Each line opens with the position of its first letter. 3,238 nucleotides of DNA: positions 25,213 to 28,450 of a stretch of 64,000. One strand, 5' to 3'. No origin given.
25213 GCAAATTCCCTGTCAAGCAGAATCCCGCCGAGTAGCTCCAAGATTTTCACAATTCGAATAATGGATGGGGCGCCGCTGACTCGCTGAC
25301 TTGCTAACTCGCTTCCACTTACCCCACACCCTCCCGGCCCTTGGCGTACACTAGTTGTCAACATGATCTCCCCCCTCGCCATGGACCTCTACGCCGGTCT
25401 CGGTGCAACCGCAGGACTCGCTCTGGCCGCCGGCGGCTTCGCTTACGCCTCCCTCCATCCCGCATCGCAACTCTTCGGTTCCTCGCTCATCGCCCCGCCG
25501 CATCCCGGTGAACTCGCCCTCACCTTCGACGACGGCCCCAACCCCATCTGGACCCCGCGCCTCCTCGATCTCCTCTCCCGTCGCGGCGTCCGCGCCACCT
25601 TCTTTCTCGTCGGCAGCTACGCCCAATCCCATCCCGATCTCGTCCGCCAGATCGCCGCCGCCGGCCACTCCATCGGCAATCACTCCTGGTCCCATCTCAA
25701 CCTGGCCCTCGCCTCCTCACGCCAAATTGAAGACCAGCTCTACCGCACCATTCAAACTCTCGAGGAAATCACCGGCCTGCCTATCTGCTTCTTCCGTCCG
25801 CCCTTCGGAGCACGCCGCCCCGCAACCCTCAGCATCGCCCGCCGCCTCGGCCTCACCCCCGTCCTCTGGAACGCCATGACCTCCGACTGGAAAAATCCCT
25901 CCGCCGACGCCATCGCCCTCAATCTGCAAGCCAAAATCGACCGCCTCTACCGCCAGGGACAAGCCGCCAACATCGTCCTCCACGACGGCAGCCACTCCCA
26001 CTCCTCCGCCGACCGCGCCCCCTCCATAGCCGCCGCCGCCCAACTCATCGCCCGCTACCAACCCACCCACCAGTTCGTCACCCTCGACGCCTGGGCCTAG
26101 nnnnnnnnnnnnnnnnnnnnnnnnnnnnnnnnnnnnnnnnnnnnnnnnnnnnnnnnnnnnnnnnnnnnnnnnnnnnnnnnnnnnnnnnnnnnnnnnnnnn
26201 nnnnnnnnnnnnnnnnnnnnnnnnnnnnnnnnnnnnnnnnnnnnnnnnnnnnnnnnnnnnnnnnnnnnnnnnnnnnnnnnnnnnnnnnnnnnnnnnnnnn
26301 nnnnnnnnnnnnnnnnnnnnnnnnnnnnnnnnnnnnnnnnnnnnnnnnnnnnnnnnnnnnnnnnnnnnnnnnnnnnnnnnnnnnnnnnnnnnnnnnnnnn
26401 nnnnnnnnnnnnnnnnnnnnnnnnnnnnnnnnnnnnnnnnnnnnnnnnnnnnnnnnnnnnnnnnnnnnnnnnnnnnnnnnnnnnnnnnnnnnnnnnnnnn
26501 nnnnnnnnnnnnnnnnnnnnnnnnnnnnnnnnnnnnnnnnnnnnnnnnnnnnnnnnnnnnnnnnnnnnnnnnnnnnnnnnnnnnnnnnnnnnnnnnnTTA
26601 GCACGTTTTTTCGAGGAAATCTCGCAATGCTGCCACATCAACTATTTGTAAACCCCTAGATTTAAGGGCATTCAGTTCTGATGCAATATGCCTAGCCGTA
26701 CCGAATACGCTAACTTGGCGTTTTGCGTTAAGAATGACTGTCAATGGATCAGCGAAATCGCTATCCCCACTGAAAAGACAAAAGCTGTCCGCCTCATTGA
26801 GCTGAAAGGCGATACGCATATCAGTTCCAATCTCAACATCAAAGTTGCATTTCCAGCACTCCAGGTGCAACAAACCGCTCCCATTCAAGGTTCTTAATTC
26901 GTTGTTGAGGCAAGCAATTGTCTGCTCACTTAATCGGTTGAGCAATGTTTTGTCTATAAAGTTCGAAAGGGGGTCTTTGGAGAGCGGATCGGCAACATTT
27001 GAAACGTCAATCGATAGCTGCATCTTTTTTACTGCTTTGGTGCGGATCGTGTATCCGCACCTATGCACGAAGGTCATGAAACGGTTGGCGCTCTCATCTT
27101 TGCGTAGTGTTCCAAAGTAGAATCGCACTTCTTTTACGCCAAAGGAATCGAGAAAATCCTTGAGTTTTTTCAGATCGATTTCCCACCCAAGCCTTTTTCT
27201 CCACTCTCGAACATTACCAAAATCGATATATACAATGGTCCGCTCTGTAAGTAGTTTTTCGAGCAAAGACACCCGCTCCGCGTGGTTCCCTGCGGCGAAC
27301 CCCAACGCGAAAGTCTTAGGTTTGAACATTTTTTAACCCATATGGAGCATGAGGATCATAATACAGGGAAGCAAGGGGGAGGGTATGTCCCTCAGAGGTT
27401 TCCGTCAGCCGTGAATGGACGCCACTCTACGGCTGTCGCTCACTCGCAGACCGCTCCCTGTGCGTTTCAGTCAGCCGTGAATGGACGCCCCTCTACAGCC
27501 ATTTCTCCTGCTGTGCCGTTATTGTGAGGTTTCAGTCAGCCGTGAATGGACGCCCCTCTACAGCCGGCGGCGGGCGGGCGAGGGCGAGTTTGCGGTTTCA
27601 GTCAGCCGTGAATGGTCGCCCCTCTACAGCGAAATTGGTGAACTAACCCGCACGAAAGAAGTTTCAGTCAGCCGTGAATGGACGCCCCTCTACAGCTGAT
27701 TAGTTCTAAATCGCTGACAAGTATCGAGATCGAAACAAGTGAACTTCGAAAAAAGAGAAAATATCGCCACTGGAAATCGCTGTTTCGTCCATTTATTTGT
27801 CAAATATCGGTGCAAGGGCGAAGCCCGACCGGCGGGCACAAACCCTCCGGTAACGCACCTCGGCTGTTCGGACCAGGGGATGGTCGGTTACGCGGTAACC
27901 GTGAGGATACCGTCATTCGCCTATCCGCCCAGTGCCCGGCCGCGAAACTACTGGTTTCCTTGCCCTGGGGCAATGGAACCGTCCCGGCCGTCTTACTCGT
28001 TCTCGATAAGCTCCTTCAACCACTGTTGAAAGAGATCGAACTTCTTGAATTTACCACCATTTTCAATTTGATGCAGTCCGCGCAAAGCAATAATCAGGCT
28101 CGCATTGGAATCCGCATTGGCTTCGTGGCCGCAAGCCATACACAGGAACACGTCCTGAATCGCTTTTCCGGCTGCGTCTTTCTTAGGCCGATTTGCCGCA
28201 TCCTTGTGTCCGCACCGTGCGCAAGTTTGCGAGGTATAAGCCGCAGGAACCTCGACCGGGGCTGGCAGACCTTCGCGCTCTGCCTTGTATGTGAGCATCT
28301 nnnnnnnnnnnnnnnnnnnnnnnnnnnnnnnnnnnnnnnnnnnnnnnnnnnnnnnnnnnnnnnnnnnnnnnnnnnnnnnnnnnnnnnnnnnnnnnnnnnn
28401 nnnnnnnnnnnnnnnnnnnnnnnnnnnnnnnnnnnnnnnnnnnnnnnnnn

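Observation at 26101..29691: Stand-alone miniature type V-like CRISPR locus: 536-aa TnpB/Cas12-family nuclease plus a 5-repeat array on an AT-rich islet, with no adaptation genes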

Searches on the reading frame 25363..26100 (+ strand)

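Call 4: search_protein_families(library=pfam, proteins=[window:25363-26100:+], max_evalue=0.1)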
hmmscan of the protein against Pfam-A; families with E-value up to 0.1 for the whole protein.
window:25363-26100:+ (245 aa): 1 family
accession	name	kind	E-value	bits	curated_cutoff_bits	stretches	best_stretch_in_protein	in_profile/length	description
PF01522.26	Polysacc_deac_1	-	2.1e-37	128.3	23.1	1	47-166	5-123/124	Polysaccharide deacetylase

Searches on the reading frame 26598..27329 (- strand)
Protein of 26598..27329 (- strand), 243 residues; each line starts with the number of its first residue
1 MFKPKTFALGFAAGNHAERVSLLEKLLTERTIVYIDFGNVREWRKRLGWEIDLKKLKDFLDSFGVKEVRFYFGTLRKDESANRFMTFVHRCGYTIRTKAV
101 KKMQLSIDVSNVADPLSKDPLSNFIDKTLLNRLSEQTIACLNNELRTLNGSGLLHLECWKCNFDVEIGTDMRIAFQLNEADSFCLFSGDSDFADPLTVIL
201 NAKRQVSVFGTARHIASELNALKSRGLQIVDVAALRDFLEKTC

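Call 4: search_protein_families(library=pfam, proteins=[window:26598-27329:-], max_evalue=0.1)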
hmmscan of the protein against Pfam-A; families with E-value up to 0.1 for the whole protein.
window:26598-27329:- (243 aa): 2 families
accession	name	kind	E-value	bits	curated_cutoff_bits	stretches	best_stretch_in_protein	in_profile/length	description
PF01936.24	NYN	-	6.8e-16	59.5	24.2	2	160-220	74-135/145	NYN domain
PF09494.16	Slx4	-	0.0081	16.6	24.8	0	35-65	24-56/60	Slx4 endonuclease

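Call 5: search_protein_families(library=ncbifam, proteins=[window:26598-27329:-], max_evalue=0.1)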
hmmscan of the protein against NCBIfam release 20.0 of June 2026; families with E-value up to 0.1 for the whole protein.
window:26598-27329:- (243 aa): 0 families

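Call 22: search_protein_families(library=padloc, proteins=[window:26598-27329:-], max_evalue=0.01)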
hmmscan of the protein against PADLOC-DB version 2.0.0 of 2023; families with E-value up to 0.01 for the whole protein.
window:26598-27329:- (243 aa): 2 families
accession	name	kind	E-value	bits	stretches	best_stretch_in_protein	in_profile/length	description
PDLC01154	NYN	-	9.4e-07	26.5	0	17-97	134-216/310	"LabA-like protein, NYN family nuclease"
PDLC04163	HEC-09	-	0.0098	13.6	0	164-223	107-168/203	-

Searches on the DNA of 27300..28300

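Call 73: search_rna_families(source=window, start=27300, end=28300, threshold=evalue, max_evalue=1)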
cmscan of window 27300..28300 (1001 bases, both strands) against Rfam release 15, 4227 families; matches with E-value up to 1: 0.
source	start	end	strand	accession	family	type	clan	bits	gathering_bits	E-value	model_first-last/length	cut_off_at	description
